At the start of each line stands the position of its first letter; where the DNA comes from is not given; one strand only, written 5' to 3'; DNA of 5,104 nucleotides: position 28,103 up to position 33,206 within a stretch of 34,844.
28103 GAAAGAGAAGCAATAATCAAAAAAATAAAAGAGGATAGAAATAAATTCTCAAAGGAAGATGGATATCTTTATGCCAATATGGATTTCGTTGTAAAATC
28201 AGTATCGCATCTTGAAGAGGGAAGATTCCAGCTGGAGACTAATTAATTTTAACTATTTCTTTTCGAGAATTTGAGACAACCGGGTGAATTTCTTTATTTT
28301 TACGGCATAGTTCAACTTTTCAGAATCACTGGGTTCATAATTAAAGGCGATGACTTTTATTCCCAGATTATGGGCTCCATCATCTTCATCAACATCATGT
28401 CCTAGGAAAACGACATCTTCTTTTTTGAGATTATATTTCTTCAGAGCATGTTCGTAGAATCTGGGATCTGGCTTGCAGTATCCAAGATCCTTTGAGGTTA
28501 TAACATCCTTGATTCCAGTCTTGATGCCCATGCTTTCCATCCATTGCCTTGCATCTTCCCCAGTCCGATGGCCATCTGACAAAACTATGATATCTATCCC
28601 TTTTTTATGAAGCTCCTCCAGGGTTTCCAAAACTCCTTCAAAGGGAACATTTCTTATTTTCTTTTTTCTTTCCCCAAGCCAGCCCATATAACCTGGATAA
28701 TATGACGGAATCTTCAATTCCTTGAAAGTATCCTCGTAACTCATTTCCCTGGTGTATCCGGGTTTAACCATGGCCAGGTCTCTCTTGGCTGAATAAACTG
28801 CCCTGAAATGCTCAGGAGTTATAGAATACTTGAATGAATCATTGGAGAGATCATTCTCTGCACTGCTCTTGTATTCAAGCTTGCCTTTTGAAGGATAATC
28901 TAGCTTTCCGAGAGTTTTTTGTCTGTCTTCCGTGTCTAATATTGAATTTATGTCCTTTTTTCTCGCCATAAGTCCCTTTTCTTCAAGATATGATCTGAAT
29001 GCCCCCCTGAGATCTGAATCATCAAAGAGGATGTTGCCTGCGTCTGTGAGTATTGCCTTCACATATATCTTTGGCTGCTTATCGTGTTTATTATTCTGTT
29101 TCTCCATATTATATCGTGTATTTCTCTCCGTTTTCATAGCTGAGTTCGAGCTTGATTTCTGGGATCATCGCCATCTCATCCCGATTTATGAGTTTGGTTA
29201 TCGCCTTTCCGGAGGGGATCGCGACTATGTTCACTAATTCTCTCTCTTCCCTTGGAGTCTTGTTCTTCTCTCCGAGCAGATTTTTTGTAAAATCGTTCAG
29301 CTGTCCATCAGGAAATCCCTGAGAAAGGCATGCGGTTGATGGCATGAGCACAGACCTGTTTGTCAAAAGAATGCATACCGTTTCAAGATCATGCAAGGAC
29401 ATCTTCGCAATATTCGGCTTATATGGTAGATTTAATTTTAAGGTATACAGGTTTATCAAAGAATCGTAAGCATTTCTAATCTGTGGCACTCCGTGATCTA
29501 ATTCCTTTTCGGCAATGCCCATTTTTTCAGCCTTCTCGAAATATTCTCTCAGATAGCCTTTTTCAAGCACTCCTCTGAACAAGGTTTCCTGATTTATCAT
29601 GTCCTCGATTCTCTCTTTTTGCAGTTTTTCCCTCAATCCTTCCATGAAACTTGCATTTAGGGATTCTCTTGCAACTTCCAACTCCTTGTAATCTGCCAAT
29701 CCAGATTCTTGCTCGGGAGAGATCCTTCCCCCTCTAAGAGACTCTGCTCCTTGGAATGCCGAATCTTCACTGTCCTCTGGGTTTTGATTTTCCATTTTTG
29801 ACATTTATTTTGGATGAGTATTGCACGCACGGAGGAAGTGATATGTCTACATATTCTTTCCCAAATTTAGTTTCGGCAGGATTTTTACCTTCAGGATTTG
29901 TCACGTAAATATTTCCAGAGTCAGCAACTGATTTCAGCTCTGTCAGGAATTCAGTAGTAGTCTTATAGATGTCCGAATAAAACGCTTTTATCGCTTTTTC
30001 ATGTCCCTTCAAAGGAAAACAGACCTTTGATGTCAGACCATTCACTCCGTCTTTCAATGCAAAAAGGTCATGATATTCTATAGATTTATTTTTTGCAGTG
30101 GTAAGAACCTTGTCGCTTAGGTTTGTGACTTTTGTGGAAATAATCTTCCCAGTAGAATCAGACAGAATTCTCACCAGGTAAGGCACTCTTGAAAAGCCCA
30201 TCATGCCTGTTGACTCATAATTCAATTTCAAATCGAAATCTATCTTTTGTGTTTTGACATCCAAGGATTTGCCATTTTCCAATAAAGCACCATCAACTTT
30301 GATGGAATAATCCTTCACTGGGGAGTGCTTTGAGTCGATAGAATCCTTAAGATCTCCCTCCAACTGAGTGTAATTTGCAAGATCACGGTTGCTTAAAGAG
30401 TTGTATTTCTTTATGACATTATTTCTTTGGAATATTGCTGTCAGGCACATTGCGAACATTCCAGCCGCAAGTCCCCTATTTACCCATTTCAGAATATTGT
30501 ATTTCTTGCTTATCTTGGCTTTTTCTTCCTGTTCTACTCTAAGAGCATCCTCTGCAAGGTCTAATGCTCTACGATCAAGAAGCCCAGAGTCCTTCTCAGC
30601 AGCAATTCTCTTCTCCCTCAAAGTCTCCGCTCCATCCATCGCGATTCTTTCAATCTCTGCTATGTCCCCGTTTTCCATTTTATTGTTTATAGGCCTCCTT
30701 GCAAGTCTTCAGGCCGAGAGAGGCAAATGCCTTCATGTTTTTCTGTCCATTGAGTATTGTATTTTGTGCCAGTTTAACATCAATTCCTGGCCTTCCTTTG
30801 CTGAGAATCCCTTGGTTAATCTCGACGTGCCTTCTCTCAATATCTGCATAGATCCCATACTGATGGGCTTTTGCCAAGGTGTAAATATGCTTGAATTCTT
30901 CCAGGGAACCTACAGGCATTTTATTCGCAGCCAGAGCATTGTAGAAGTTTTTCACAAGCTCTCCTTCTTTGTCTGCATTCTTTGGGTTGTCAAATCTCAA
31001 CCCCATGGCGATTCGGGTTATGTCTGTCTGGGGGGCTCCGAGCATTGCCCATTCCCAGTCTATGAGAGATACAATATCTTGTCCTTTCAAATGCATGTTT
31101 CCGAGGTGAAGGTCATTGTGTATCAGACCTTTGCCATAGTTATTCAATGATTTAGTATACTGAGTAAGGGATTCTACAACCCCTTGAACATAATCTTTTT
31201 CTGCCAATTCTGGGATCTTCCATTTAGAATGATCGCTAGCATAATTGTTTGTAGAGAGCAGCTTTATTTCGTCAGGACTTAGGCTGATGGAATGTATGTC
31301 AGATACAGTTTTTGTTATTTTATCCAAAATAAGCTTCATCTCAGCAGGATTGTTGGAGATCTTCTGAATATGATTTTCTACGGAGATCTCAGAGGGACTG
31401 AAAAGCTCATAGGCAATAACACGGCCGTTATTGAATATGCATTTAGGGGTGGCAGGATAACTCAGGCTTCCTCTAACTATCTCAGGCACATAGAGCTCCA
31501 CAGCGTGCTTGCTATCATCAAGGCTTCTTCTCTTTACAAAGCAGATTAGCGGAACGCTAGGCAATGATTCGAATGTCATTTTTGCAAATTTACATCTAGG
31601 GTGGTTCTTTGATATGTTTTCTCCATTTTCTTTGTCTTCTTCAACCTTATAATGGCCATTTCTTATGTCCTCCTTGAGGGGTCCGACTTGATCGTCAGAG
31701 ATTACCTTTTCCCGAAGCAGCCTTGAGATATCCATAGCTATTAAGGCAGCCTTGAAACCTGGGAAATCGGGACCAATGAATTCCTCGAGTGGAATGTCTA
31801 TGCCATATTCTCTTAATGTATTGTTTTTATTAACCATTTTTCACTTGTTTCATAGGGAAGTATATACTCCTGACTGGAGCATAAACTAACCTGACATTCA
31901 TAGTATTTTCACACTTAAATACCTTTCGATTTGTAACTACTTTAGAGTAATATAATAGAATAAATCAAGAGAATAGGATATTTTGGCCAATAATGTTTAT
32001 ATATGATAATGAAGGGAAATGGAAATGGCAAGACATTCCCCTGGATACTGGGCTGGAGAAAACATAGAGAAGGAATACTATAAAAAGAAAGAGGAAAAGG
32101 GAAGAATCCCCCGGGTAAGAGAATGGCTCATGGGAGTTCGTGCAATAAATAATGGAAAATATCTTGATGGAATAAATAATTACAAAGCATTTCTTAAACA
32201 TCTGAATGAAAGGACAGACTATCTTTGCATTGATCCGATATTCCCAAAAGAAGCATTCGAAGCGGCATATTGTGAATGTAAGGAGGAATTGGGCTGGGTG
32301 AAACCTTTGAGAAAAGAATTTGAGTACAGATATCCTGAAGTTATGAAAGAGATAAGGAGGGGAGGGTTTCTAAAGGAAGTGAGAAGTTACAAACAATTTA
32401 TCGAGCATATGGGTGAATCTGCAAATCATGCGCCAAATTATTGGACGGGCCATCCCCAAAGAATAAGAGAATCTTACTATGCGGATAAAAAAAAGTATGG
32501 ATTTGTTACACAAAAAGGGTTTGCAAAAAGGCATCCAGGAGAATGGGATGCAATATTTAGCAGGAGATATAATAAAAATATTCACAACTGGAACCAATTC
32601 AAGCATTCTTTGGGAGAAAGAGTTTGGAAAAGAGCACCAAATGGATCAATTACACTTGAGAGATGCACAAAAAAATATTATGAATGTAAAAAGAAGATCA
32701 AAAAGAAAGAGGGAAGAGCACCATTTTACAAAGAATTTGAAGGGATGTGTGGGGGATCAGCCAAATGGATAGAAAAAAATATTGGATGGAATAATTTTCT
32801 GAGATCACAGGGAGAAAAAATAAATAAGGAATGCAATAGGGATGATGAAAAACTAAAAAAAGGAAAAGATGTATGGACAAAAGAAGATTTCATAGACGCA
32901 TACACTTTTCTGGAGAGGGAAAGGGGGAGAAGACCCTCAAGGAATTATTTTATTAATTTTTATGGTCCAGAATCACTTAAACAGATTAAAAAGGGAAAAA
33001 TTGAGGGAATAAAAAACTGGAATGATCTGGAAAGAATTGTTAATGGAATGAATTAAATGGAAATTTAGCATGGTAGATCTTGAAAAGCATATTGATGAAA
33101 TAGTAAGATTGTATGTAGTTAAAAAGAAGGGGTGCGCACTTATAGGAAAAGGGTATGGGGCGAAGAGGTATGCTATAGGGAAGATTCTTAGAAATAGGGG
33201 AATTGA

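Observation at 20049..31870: About 12-kb ORFan island of translationally coupled operons driven by copies of one promoter module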

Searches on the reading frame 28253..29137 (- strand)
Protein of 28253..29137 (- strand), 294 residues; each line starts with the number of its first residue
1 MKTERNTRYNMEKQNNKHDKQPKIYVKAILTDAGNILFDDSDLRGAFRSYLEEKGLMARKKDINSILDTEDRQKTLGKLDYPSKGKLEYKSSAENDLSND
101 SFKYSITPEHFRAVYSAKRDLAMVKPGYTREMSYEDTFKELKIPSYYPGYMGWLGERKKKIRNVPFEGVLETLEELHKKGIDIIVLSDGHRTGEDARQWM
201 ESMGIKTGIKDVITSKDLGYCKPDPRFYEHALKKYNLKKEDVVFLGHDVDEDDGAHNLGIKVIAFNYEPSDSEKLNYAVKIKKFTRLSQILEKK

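Call 4: search_protein_families(library=pfam, max_evalue=0.1, proteins=[window:28253-29137:-])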
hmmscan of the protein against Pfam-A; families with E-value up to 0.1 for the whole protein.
window:28253-29137:- (294 aa): 6 families
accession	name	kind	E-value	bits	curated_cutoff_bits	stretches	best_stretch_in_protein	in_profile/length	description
PF13419.12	HAD_2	-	7e-18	65.8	23.8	1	127-264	42-177/178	Haloacid dehalogenase-like hydrolase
PF00702.32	Hydrolase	-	3e-14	54.3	26.4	1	162-254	96-186/191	haloacid dehalogenase-like hydrolase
PF13242.12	Hydrolase_like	-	6.3e-05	23.3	22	1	222-274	4-57/75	HAD-hyrolase-like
PF13344.12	Hydrolase_6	-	0.0039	17.6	27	1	163-216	13-67/101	Haloacid dehalogenase-like hydrolase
PF04055.27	Radical_SAM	-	0.055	14.1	29.5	1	136-189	95-150/166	Radical SAM superfamily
PF12689.13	Acid_PPase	-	0.091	13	27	0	166-263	47-148/169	Acid Phosphatase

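Call 19: search_protein_families(library=padloc, max_evalue=0.01, proteins=[window:28253-29137:-])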
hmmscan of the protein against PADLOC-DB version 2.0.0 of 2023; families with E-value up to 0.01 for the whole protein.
window:28253-29137:- (294 aa): 0 families

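Call 55: search_protein_families(library=ncbifam, max_evalue=0.01, proteins=[window:28253-29137:-])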
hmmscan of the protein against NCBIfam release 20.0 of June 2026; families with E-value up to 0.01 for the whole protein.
window:28253-29137:- (294 aa): 29 families (the best 25 are shown)
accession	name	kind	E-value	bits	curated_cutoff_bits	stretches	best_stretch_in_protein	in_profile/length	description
TIGR02253.1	CTE7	subfamily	3.7e-18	66.1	169.75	1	166-275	96-204/221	TIGR02253 family HAD-type hydrolase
TIGR02254.1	YjjG_YfnB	equivalog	4.3e-17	62.3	159.9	1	167-291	100-223/223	YjjG family noncanonical pyrimidine nucleotidase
TIGR02252.1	DREG-2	subfamily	8.6e-12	45.2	155.2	1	166-261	107-200/203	HAD hydrolase, REG-2-like, family IA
TIGR02247.1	HAD-1A3-hyp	subfamily_domain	9.5e-12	45.1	125.4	1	168-266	98-196/211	epoxide hydrolase N-terminal domain-like phosphatase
TIGR01428.1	HAD_type_II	equivalog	1.1e-11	45.1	125.4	1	165-263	92-188/197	haloacid dehalogenase type II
NF053830.1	RUBPPhHalo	equivalog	3.2e-11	43.3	330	1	165-274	104-213/234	ribulose-1,5-bisphosphate 5-phosphatase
NF009695.0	PRK13222.1-2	equivalog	6.2e-10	38.9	225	1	160-276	90-204/226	phosphoglycolate phosphatase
NF006991.0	PRK09456.1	equivalog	1.2e-09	38.2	295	1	168-264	88-183/199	glucose-1-phosphatase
NF006976.0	PRK09449.1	equivalog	3.3e-09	36.6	183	1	165-293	96-224/225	pyrimidine 5'-nucleotidase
TIGR01454.1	AHBA_synth_RP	hypoth_equivalog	5.9e-09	35.9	246.65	1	166-277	77-186/205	AHBA synthesis associated protein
NF009804.0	PRK13288.1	equivalog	2.2e-08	33.8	218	1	165-276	83-192/215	pyrophosphatase PpaX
TIGR01662.1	HAD-SF-IIIA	subfamily_domain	2.3e-08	34.2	44.6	1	165-265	26-138/141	HAD-IIIA family hydrolase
NF052576.1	PymNtasePynAStpc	equivalog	1.5e-07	31.3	350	1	166-293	101-229/229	pyrimidine 5'-nucleotidase PynA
TIGR01509.1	HAD-SF-IA-v3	subfamily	5.8e-07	29.8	29.4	1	167-263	68-152/154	HAD-IA family hydrolase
TIGR01449.2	PGP_bact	equivalog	8.1e-07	28.8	180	1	163-268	84-187/213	phosphoglycolate phosphatase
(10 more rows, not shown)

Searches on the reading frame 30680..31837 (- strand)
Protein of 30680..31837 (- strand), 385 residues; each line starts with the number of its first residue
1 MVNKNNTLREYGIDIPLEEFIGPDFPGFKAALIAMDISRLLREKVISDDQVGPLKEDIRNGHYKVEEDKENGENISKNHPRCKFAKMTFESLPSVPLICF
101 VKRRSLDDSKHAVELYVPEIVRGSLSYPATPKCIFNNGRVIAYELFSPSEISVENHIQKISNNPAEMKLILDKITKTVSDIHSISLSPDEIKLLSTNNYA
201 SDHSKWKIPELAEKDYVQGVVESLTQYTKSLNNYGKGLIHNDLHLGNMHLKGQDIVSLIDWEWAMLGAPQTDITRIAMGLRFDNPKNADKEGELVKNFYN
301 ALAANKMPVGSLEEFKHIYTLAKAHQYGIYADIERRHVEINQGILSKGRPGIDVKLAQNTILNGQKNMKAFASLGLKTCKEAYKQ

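Call 4: search_protein_families(library=pfam, max_evalue=0.1, proteins=[window:30680-31837:-])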
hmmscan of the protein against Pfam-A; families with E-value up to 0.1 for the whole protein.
window:30680-31837:- (385 aa): 4 families
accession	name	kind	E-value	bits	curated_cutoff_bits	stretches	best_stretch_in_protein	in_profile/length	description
PF01636.29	APH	-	4.2e-10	40.2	23.2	1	163-286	89-219/239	Phosphotransferase enzyme family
PF01633.27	Choline_kinase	-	6.9e-05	22.8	29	1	134-273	63-200/300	Choline/ethanolamine kinase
PF07914.17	DUF1679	-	0.016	14.6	24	1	235-321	267-361/414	Uncharacterized oxidoreductase dhs-27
PF02958.26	EcKL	-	0.039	13.7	22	1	157-303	142-286/294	Ecdysteroid kinase-like family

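Call 15: list_cluster_members(proteins=[window:30680-31837:-, window:29767-30678:-, window:29109-29804:-, window:28253-29137:-, window:27305-28246:+, window:26683-27141:-, window:26118-26615:-, window:25450-26121:-, window:24406-25257:-, window:21343-23931:-])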
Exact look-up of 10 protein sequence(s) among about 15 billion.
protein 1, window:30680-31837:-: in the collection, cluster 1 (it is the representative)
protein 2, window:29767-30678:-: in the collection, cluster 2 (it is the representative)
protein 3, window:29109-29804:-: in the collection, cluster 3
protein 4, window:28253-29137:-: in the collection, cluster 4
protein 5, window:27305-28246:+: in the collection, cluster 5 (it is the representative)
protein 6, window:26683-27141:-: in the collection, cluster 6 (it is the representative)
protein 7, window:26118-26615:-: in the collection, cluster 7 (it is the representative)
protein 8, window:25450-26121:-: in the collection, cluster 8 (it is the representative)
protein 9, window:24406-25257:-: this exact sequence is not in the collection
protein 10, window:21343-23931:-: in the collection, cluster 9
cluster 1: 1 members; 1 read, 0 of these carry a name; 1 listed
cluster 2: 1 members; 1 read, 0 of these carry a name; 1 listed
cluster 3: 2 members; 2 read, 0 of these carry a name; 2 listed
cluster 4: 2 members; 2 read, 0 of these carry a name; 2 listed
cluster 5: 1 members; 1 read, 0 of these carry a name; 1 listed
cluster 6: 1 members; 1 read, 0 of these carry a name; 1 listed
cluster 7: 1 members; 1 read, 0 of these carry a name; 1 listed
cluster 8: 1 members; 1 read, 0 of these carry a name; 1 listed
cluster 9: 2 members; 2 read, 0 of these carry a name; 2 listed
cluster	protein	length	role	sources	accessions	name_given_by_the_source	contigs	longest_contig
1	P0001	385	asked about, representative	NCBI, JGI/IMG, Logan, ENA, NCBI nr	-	-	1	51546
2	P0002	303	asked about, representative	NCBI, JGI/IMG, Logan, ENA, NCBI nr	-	-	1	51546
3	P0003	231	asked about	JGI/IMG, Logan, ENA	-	-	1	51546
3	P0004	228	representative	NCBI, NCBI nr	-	-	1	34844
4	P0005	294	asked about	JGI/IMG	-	-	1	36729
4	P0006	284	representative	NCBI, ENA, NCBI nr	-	-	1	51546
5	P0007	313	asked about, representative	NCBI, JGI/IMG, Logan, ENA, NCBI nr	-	-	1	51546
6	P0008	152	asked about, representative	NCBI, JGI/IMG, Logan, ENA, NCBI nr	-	-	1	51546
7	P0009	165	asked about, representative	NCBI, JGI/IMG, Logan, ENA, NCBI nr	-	-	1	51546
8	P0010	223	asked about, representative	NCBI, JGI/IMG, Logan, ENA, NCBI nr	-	-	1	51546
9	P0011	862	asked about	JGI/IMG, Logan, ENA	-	-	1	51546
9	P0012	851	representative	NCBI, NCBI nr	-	-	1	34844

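Call 19: search_protein_families(library=padloc, max_evalue=0.01, proteins=[window:30680-31837:-])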
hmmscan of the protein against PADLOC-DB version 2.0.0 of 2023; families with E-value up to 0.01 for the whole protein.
window:30680-31837:- (385 aa): 0 families

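Call 55: search_protein_families(library=ncbifam, max_evalue=0.01, proteins=[window:30680-31837:-])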
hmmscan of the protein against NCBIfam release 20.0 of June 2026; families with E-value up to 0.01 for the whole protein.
window:30680-31837:- (385 aa): 7 families
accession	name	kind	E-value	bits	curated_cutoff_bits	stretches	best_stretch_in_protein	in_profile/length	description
TIGR02721.1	ycfN_thiK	equivalog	9.4e-06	24.9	299.45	1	237-278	147-187/256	thiamine kinase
NF041256.1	GntI_guanitoxin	equivalog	6.1e-05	22.5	357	1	153-317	131-248/282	guanitoxin biosynthesis pre-guanitoxin N-oxide kinase GntI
NF046102.1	CellCycRegCcrZ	equivalog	0.00092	18.7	400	1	206-276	123-193/260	cell cycle regulator CcrZ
NF000052.4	APH_9_Ia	exception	0.0013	18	680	1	228-300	196-268/330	aminoglycoside O-phosphotransferase APH(9)-Ia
TIGR01767.2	MTRK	equivalog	0.0013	17.9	275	1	196-290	189-279/401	S-methyl-5-thioribose kinase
NF038151.1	lanthi_synth_III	equivalog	0.0014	17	575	1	214-274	332-393/833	class III lanthionine synthetase LanKC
NF000132.2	APH_2pp_Ig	exception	0.0055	16.1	620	1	215-274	173-231/306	aminoglycoside O-phosphotransferase APH(2'')-Ig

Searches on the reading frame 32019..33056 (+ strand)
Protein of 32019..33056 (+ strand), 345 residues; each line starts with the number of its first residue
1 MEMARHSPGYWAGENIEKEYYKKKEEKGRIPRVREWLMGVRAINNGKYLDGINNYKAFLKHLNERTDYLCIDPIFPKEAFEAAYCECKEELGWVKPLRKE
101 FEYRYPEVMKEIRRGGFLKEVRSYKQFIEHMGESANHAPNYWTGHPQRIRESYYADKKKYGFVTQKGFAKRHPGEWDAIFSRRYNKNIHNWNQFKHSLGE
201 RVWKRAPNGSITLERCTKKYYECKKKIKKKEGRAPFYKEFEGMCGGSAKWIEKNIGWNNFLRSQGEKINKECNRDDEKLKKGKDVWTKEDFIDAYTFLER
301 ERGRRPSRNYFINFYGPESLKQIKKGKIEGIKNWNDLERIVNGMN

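Call 5: search_protein_families(library=pfam, max_evalue=0.1, proteins=[window:32019-33056:+])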
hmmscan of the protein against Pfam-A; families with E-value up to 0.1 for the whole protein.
window:32019-33056:+ (345 aa): 1 family
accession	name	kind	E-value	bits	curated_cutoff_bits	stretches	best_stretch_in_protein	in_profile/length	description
PF18780.6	HNH_repeat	-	0.00059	20.6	26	0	226-264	12-51/54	Homing endonuclease associated repeat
